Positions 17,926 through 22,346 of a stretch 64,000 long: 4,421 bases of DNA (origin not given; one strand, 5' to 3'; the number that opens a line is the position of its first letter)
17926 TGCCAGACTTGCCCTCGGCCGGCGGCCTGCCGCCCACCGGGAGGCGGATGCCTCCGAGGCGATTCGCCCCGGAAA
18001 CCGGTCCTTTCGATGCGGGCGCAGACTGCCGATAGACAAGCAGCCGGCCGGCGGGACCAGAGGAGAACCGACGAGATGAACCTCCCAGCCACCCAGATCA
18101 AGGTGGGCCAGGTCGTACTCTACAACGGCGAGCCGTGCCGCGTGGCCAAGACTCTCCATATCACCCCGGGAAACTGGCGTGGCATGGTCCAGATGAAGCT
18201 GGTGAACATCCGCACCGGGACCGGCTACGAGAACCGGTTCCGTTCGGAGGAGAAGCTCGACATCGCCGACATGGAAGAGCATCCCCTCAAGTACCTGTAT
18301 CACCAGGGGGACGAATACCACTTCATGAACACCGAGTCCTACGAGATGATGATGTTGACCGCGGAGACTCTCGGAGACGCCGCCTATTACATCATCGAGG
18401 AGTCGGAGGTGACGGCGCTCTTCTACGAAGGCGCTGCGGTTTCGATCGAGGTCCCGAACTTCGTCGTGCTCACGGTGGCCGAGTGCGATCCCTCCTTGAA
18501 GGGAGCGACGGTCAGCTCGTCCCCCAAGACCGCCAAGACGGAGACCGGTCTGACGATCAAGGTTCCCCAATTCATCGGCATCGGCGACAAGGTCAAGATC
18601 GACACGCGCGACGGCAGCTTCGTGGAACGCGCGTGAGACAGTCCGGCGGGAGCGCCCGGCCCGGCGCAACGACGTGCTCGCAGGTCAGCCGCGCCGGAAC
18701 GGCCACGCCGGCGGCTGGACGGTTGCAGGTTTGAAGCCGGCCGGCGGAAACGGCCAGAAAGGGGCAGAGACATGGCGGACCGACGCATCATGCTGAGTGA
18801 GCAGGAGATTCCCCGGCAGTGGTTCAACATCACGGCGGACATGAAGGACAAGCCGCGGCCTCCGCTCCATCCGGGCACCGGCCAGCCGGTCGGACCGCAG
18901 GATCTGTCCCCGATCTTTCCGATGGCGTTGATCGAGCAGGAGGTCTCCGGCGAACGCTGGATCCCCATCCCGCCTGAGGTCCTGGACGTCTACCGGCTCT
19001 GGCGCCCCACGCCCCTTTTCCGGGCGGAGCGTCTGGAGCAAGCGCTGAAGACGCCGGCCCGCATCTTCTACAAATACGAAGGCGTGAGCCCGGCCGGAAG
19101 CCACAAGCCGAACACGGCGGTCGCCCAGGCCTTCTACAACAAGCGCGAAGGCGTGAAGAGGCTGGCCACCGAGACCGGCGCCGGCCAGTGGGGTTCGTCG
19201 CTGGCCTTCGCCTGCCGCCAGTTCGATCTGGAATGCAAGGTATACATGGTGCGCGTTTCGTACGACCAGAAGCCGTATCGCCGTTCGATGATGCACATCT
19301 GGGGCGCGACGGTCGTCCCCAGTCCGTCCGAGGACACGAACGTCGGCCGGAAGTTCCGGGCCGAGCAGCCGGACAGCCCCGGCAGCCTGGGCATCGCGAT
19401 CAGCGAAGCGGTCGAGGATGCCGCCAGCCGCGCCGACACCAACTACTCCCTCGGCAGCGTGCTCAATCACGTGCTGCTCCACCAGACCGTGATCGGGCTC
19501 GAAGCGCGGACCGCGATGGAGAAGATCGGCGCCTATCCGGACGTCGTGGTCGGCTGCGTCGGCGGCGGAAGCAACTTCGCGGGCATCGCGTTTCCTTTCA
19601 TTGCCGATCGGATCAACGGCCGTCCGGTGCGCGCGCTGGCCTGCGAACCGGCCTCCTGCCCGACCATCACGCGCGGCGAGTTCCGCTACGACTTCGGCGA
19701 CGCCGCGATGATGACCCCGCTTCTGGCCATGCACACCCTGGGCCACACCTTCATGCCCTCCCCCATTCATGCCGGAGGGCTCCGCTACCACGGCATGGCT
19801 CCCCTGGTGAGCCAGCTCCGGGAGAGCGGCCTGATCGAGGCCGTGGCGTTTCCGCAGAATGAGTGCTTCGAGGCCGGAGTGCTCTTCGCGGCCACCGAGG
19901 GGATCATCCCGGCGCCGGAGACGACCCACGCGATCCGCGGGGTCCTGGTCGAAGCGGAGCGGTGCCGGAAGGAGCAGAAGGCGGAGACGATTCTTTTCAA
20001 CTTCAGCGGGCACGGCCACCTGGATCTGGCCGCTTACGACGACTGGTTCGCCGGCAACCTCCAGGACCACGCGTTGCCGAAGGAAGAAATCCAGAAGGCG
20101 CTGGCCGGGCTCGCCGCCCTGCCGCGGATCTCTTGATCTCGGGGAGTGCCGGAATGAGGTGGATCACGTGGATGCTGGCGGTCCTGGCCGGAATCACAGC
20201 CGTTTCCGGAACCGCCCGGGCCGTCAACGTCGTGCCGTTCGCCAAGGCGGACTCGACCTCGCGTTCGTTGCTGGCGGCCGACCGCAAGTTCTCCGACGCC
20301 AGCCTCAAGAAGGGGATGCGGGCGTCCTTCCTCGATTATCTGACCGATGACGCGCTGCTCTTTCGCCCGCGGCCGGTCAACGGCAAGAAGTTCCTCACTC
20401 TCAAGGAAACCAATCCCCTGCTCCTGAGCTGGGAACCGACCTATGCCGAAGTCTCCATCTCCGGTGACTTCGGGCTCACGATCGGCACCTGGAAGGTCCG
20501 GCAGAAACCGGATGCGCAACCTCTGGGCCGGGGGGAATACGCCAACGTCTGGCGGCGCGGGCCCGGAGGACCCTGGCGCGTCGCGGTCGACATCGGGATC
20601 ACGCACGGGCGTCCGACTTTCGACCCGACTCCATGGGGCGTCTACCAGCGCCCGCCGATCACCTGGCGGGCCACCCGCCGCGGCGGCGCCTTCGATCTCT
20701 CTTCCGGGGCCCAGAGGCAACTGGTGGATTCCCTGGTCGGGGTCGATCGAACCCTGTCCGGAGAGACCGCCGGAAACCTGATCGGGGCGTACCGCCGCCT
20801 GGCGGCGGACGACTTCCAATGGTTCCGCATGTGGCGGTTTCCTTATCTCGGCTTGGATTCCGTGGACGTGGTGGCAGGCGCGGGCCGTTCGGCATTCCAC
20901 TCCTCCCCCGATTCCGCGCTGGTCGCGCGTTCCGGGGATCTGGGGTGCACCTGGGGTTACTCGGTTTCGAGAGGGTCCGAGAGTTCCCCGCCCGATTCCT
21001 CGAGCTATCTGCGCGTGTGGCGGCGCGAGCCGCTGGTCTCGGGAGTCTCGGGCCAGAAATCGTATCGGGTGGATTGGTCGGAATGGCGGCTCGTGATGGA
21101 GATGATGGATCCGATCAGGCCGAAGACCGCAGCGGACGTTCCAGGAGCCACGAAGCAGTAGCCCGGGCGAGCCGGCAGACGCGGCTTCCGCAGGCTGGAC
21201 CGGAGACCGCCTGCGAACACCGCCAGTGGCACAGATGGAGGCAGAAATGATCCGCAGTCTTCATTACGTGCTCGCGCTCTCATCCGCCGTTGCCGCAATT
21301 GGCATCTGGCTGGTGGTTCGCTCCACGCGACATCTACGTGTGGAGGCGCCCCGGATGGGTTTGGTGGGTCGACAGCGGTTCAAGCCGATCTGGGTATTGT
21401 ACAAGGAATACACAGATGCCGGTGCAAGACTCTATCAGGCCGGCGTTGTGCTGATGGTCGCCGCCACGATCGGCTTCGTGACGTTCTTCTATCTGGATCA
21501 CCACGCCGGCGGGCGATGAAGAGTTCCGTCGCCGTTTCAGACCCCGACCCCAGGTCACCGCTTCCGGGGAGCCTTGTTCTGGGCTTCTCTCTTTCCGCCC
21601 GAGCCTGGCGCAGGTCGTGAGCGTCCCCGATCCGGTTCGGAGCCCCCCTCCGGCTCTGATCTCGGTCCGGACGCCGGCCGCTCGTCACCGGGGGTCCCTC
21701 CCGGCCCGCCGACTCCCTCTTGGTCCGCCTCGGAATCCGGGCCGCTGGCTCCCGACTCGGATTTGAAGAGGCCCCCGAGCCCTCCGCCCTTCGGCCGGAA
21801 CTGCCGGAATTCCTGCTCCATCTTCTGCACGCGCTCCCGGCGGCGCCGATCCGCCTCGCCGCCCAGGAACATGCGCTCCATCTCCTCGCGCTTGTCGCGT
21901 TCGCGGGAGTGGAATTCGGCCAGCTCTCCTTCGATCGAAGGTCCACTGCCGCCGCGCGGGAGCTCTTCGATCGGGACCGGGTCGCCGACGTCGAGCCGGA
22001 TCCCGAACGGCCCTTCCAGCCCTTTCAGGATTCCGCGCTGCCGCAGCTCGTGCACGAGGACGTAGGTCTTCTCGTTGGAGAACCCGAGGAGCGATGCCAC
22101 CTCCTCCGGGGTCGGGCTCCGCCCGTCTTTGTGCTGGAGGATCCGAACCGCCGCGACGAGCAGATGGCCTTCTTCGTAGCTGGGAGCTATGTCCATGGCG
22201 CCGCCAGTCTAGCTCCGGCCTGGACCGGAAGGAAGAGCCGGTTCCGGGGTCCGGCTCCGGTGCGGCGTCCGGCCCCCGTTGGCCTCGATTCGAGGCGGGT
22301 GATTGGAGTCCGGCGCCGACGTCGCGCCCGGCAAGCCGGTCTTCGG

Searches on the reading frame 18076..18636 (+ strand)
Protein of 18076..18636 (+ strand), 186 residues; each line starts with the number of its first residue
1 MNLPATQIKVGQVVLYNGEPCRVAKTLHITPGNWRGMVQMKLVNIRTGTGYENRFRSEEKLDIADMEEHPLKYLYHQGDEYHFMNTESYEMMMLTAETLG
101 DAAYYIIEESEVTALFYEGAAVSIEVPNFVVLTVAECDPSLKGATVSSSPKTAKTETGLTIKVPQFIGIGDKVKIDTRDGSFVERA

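Call 61: search_protein_families(library=pfam, proteins=[window:18076-18636:+], max_evalue=0.00001)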
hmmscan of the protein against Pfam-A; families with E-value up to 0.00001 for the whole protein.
window:18076-18636:+ (186 aa): 3 families
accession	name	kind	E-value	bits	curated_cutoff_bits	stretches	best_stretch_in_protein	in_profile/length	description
PF09285.17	Elong-fact-P_C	-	9e-23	80.2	25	1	130-185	1-56/56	Elongation factor P, C-terminal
PF01132.26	EFP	-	2e-18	66.5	27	1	70-121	2-53/54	Elongation factor P (EF-P) OB domain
PF08207.18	EFP_N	-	1.2e-16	60.8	23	1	5-61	2-58/58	Elongation factor P (EF-P) KOW-like domain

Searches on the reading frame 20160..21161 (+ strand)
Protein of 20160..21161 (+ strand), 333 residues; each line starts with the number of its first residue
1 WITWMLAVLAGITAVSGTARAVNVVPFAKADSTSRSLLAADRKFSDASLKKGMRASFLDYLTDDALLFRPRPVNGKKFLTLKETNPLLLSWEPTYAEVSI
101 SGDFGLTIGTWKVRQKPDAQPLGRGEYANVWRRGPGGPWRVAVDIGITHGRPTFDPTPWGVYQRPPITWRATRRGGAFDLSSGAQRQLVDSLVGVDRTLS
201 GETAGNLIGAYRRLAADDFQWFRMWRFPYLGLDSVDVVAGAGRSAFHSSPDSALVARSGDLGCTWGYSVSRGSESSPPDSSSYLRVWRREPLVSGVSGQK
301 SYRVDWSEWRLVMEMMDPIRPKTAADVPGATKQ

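Call 12: search_protein_families(library=pfam, proteins=[window:20160-21161:+], max_evalue=0.01)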
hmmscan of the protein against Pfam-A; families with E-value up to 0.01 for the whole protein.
window:20160-21161:+ (333 aa): 1 family
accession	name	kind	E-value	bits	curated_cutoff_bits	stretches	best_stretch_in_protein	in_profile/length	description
PF14534.12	DUF4440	-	1.3e-10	42.1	25.2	1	38-141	2-107/107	Domain of unknown function (DUF4440)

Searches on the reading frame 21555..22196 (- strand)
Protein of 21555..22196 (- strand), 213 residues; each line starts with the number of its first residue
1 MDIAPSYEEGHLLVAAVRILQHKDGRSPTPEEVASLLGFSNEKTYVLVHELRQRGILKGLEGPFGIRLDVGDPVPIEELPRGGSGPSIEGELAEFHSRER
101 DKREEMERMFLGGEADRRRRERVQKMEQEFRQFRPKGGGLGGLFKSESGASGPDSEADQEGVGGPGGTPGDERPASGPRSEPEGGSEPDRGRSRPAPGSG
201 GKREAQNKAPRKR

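Call 12: search_protein_families(library=pfam, proteins=[window:21555-22196:-], max_evalue=0.01)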
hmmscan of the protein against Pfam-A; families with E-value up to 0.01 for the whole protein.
window:21555-22196:- (213 aa): 1 family
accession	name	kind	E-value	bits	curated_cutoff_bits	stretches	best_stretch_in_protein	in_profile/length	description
PF04539.22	Sigma70_r3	-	0.00014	22.4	25.3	1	13-43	6-36/78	Sigma-70 region 3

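Call 29: search_protein_families(library=ncbifam, proteins=[window:21555-22193:-], max_evalue=10)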
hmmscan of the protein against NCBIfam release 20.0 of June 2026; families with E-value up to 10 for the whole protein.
window:21555-22193:- (212 aa): 1 family
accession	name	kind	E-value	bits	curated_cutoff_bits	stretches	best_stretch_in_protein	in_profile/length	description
TIGR01764.1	excise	domain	0.046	14.1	28.8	1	28-49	3-24/49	excisionase family DNA-binding protein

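Call 68: search_protein_families(library=padloc, proteins=[window:21555-22193:-], max_evalue=0.01)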
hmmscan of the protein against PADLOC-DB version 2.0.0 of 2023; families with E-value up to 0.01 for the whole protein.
window:21555-22193:- (212 aa): 0 families
